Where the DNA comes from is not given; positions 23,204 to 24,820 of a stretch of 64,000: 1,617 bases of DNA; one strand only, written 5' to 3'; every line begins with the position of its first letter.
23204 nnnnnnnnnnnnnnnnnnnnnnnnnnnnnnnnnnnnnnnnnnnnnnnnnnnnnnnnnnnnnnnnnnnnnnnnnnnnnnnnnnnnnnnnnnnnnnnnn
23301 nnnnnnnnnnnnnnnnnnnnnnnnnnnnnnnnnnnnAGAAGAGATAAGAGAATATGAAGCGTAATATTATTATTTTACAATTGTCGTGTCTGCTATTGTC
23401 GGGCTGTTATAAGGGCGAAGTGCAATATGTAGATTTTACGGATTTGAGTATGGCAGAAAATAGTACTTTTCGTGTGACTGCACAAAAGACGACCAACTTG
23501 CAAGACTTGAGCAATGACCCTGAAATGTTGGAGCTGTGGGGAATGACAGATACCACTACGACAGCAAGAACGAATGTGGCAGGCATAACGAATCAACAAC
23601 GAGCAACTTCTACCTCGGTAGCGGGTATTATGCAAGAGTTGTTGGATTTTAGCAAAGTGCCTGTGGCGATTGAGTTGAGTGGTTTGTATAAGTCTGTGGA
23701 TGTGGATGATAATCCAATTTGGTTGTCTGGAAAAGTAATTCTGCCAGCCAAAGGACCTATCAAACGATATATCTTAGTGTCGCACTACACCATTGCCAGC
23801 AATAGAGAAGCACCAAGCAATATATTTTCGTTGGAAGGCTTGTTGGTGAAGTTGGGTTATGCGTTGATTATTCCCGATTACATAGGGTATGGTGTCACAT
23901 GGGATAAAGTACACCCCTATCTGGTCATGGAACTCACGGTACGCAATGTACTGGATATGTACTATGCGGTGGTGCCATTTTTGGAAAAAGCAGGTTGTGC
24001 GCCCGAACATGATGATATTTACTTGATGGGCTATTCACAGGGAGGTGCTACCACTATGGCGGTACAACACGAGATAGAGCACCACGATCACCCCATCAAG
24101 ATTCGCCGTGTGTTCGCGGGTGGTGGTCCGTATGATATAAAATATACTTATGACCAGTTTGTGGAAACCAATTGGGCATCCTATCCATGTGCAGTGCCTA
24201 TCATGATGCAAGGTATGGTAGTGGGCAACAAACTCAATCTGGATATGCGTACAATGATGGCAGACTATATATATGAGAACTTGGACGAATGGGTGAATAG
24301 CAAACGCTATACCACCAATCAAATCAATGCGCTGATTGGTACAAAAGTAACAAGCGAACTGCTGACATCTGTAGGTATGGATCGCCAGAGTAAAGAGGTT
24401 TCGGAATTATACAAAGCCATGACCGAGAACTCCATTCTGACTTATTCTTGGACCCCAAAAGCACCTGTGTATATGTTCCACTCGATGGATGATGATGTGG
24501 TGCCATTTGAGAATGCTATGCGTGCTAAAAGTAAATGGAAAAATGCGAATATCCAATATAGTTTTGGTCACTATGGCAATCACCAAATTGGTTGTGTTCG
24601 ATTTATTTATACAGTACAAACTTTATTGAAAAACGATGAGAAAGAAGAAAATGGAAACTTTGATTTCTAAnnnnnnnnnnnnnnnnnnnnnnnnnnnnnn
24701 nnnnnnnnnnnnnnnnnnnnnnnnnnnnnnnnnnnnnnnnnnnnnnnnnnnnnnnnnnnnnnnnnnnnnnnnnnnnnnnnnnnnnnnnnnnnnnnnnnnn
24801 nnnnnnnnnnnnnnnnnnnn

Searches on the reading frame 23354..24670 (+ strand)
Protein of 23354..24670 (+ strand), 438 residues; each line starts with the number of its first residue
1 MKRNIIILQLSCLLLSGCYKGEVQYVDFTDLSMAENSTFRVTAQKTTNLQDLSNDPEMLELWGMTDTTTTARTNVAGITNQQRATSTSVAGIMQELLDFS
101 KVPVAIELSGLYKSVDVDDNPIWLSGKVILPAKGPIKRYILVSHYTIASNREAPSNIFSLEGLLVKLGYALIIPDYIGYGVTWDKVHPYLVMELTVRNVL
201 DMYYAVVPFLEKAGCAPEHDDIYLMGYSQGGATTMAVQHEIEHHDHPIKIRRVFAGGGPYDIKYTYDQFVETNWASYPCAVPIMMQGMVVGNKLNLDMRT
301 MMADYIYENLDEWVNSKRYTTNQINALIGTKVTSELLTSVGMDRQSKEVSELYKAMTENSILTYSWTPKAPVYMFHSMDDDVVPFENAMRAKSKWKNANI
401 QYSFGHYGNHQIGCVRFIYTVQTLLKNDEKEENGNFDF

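Call 55: search_protein_families(library=pfam, proteins=[window:23354-24670:+])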
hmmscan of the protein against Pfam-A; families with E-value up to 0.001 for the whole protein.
window:23354-24670:+ (438 aa): 2 families
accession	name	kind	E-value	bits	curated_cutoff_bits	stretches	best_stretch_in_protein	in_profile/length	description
PF03583.20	LIP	-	7e-12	45.7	23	1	164-400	22-246/286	Secretory lipase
PF00326.27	Peptidase_S9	-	5.7e-05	23.1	22.6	0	164-239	10-83/213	Prolyl oligopeptidase family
